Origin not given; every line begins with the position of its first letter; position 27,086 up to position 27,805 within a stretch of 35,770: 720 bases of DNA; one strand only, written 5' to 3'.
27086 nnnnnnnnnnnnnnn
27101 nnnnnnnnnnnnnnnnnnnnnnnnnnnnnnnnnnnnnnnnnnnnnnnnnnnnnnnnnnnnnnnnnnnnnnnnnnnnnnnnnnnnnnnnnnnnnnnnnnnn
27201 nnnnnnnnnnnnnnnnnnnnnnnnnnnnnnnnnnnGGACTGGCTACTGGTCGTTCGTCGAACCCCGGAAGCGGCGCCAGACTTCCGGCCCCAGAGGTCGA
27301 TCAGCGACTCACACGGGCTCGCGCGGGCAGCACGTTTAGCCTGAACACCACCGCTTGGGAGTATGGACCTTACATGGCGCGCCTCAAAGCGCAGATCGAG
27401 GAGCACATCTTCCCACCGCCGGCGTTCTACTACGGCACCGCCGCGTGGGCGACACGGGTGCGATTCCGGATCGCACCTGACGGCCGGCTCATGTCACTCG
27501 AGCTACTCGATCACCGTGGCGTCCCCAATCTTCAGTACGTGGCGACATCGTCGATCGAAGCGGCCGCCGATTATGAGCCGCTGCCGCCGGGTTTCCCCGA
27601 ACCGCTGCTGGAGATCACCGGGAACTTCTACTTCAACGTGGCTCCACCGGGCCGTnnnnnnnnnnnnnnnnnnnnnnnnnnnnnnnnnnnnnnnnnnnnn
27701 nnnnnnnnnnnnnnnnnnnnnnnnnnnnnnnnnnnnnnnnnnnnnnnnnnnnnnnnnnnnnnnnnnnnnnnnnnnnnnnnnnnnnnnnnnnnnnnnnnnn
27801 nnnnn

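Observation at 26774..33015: TonB-ExbB-ExbD motor start/stop-coupled to a giant histidine kinase and sandwiched between two tad loci, with no TonB-dependent receptor in sight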

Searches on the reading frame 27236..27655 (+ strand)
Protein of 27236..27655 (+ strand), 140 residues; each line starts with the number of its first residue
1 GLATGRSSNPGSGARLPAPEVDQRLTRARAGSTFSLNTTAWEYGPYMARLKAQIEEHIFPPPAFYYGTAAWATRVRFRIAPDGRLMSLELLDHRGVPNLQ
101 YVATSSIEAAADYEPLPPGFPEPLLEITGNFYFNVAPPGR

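Call 28: find_homologous_proteins(query=window:27236-27655:+, max_evalue=0.001)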
Query window:27236-27655:+ (140 aa): 16 proteins with E <= 0.001 among 72 candidates.
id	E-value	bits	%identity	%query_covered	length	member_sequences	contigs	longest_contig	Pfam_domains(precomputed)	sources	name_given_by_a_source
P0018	1.5e-64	235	82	89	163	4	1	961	-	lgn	-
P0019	1.1e-63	232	80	94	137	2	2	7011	-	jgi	jgi:hypothetical protein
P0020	2.4e-63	231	81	91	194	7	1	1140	-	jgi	jgi:hypothetical protein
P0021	2.3e-62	228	75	99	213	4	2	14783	-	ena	-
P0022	2.9e-62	227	80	90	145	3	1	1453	-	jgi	jgi:outer membrane biosynthesis protein TonB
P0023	3.1e-62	227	80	91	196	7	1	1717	-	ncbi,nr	ncbi:MAG TPA: hypothetical protein VJ982_13660, partial [Gemmatimonadota bacterium]|nr:hypothetical 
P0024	5.9e-62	226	76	97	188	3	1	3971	-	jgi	jgi:hypothetical protein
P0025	8.6e-62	226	79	91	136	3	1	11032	-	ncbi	ncbi:MAG: hypothetical protein ACREK7_00080, partial [Gemmatimonadota bacterium]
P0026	9.8e-62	225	78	92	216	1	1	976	-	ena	-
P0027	1.9e-61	225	80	89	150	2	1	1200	-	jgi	jgi:hypothetical protein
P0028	1.9e-59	218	71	100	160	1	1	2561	-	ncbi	ncbi:MAG: hypothetical protein ACREK5_12115, partial [Gemmatimonadota bacterium]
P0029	4.3e-56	207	73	91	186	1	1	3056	-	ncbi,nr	ncbi:MAG TPA: hypothetical protein VM778_12985, partial [Gemmatimonadota bacterium]|nr:hypothetical 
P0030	9.4e-52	193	74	83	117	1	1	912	-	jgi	jgi:hypothetical protein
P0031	6.8e-43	164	79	67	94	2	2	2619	-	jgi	jgi:hypothetical protein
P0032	9.0e-38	148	82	67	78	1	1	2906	-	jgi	jgi:hypothetical protein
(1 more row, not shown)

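Call 47: find_encoding_contigs(protein=P0021, flank=10000, max_places=2)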
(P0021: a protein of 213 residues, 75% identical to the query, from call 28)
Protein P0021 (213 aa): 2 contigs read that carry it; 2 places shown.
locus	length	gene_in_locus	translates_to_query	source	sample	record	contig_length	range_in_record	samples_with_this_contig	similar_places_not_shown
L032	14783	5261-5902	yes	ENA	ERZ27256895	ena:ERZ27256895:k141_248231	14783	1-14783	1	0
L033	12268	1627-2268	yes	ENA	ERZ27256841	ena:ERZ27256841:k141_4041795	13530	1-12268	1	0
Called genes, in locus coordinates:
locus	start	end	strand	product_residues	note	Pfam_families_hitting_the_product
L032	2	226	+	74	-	?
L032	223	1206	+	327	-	PF00482:T2SSF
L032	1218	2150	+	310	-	PF00482:T2SSF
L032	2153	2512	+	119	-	PF02643:DUF192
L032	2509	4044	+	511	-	-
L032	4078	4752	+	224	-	PF00226:DnaJ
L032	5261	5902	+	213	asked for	-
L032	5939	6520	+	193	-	PF01618:MotA_ExbB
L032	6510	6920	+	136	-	PF02472:ExbD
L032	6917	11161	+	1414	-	PF00672:HAMP, PF00989:PAS (weak), PF08448:PAS_4, PF13426:PAS_9, PF00512:HisKA, PF02518:HATPase_c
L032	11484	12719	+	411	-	PF13400:Tad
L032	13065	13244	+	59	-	PF04964:Flp_Fap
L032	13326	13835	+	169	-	PF01478:Peptidase_A24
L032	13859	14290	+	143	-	PF07811:TadE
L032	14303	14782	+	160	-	?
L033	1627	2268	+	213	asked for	-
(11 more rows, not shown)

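Call 48: predict_structure(alignment_id=A5)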
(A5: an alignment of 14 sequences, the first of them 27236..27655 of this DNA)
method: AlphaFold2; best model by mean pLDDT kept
length: 140 residues; sequences in the alignment: 14
mean_pLDDT: 65.8   pTM: 0.59
mean pLDDT of the five models: 65.8, 64.8, 59.7, 59.2, 57.5
residues with pLDDT >= 90: 0; 70-90: 64; 50-70: 51; < 50: 25
segments of 3 or more residues with pLDDT < 50: 1-21, 23-25
pLDDT, mean of each block of 10 residues (from residue 1): 38 40 52 74 83 75 54 78 82 66 71 76 72 59
secondary structure, 60 per line:
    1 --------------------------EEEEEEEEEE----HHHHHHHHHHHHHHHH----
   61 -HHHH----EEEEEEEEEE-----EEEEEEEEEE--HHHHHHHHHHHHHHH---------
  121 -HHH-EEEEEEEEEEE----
elements in order: E27-36 H41-56 H62-65 E70-79 E85-94 H97-111 E126-136

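Call 50: fold_search(model_id=the predicted structure, library=pdb)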
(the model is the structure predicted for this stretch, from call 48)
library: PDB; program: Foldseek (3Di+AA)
matches with E <= 10: 277; with E <= 0.001: 0
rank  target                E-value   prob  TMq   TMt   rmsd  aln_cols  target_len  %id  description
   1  2x9a_B                1.8e-03  1.00  0.49  0.72   3.8        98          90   19  crystal structure of g3p from phage IF1 in complex with its coreceptor, the C-terminal domain of TolA (released 2010-12-01)
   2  1tol                  2.4e-03  1.00  0.40  0.37   6.0        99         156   22  FUSION OF N-TERMINAL DOMAIN OF THE MINOR COAT PROTEIN FROM GENE III IN PHAGE M13, AND C-TERMINAL DOMAIN OF E. COLI PROTE (released 1999-05-20)
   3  5lw8_MODEL_1_A        3.7e-03  1.00  0.47  0.68   3.4        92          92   17  NMR solution structure of Helicobacter pylori TonB-CTD (residues 194-285) (released 2016-10-19)
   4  3qdp                  3.7e-03  1.00  0.42  0.61   3.6        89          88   20  Structural characterization of the interaction of colicin A, colicin N, and TolB with TolAIII translocon (released 2012-01-25)
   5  3qdr_A                1.1e-02  0.99  0.37  0.51   4.3        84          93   21  Structural characterization of the interaction of colicin A, colicin N, and TolB with the TolAIII translocon (released 2012-01-25)
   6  4g7x_B                1.3e-02  1.00  0.40  0.53   3.4        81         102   26  Crystal structure of a complex between the CTXphi pIII N-terminal domain and the Vibrio cholerae TolA C-terminal domai (released 2012-08-29)
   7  1s62_MODEL_1_A        1.6e-02  0.95  0.37  0.47   5.5        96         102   23  Solution structure of the Escherichia coli TolA C-terminal domain (released 2005-02-15)
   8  6sly_MODEL_1_A        1.7e-02  1.00  0.55  0.70   5.1       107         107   17  NMR solution structure of Helicobacter pylori TonB-CTD (residues 179-285) (released 2020-03-25)
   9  6fip_MODEL_1_A        1.7e-02  0.96  0.37  0.48   4.4        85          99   20  Solution NMR structure of Pseudomonas aeruginosa TonB CTD (released 2018-08-29)
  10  2m2k_MODEL_1_A        4.6e-02  0.82  0.38  0.41  19.4       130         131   16  The structure of HasB CTD (released 2013-04-10)
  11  6i97_D                7.1e-02  0.80  0.39  0.55   6.2       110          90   14  Structure of the ferrioxamine B transporter FoxA from Pseudomonas aeruginosa in complex with ferrioxamine B and a C-te (released 2019-08-28)
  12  1xx3_MODEL_1_A        7.6e-02  0.98  0.31  0.47   2.0        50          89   18  Solution Structure of Escherichia coli TonB-CTD (released 2005-02-15)
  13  1u07_A                7.6e-02  0.98  0.38  0.56   2.9        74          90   22  Crystal Structure of the 92-residue C-term. part of TonB with significant structural changes compared to shorter fragm (released 2004-11-30)
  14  6fw4_MODEL_1_A        8.1e-02  0.84  0.39  0.49   5.4       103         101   24  Protein-protein interactions and conformational changes : Importance of the hydrophobic cavity of TolA C-termi (released 2019-03-20)
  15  6s3w_MODEL_1_A        8.6e-02  0.92  0.44  0.48   3.8       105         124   12  Solution NMR Structure of TolAIII Bound to a Peptide Derived from the N-terminus of TolB (released 2020-03-25)
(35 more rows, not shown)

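Call 70: search_protein_representatives(alignment_id=A5)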
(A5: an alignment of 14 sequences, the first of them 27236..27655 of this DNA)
Query: 14 sequences, 162 profile positions. Proteins with E-value up to 0.001 (for the whole library): 2156; up to 1e-10: 349; up to 1e-30: 10. The best 150 are listed.
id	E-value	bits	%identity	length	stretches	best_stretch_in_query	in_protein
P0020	7.3e-88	308.9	-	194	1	4-161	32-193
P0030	4.1e-68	244.7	-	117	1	46-160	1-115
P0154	4.1e-62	225.2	-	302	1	12-160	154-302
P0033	5.1e-51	189.1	-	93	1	68-159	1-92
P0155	3.2e-47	176.8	-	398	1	14-160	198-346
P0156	3.5e-47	176.6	-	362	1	30-160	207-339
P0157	1.2e-46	174.9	-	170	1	32-160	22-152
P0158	4.6e-44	166.5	-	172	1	42-160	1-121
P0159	1.8e-36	141.8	-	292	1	35-154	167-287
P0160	1.1e-31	126.2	-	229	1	22-156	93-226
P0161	1.2e-30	122.9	-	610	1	23-153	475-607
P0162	1.6e-29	119.2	-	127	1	43-155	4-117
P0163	2.1e-29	118.8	-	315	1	11-156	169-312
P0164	2.8e-29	118.4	-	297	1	29-157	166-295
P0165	5.6e-29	117.5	-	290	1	37-156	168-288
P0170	5.4e-28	114.3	-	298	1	14-154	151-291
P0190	6.9e-25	104.2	-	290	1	22-154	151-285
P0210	2.0e-23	99.4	-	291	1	36-157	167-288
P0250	5.8e-21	91.4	-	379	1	39-156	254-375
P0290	5.0e-18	81.9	-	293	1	29-154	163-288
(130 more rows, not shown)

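Call 71: search_protein_families(library=pfam, proteins=[P0154, P0155, P0159, P0161, P0164, P0170, P0190, P0210, P0250, P0290], max_evalue=0.01)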
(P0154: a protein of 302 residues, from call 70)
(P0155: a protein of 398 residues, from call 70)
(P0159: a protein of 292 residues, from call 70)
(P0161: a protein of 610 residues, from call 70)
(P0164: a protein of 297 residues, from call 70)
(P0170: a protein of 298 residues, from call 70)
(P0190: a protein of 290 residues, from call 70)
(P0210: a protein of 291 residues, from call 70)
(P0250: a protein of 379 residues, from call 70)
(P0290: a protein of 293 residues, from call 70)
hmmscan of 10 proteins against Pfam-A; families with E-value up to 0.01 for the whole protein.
P0154 (302 aa): 0 families

P0155 (398 aa): 0 families

P0159 (292 aa): 2 families
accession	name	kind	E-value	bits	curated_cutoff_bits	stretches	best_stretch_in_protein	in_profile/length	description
PF03544.19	TonB_C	-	2.2e-05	25.2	24.6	1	223-286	14-76/79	Gram-negative bacterial TonB protein C-terminal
PF13103.11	TonB_2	-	0.001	19.6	22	1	197-275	2-78/85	TonB C terminal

P0161 (610 aa): 5 families
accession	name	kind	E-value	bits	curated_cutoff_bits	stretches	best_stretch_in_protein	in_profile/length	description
PF00069.31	Pkinase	-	3.7e-38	131.8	31.7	1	20-281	1-253/263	Protein kinase domain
PF07714.23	PK_Tyr_Ser-Thr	-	1.7e-15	57.5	23.1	1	81-237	46-204/258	Protein tyrosine and serine/threonine kinase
PF03544.19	TonB_C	-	7.8e-05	23.5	24.6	1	544-597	14-66/79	Gram-negative bacterial TonB protein C-terminal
PF01636.29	APH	-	0.0017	18.6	23.2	1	157-185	170-198/239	Phosphotransferase enzyme family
PF17667.7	Pkinase_fungal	-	0.0039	16.4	24.1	0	146-188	296-343/387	Fungal protein kinase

P0164 (297 aa): 1 family
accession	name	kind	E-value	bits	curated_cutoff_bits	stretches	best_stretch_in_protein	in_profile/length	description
PF03544.19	TonB_C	-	3e-05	24.8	24.6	1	228-293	14-78/79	Gram-negative bacterial TonB protein C-terminal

P0170 (298 aa): 1 family
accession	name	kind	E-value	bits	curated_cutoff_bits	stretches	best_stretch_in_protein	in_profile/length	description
PF03544.19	TonB_C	-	4.2e-08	34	24.6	1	227-277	14-63/79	Gram-negative bacterial TonB protein C-terminal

P0190 (290 aa): 1 family
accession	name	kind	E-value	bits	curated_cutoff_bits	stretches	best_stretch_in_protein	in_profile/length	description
PF03544.19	TonB_C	-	4.3e-06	27.5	24.6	1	221-271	14-63/79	Gram-negative bacterial TonB protein C-terminal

P0210 (291 aa): 1 family
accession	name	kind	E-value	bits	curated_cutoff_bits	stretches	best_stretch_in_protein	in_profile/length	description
PF03544.19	TonB_C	-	5.2e-05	24.1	24.6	1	217-285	10-77/79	Gram-negative bacterial TonB protein C-terminal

P0250 (379 aa): 2 families
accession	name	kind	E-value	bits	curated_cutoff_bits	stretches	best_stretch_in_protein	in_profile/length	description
PF13103.11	TonB_2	-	0.0037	17.8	22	1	279-359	1-75/85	TonB C terminal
PF03544.19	TonB_C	-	0.004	18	24.6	1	306-359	15-63/79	Gram-negative bacterial TonB protein C-terminal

P0290 (293 aa): 1 family
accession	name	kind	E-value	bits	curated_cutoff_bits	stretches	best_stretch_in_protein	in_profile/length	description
PF03544.19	TonB_C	-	5e-05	24.1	24.6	1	219-287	9-76/79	Gram-negative bacterial TonB protein C-terminal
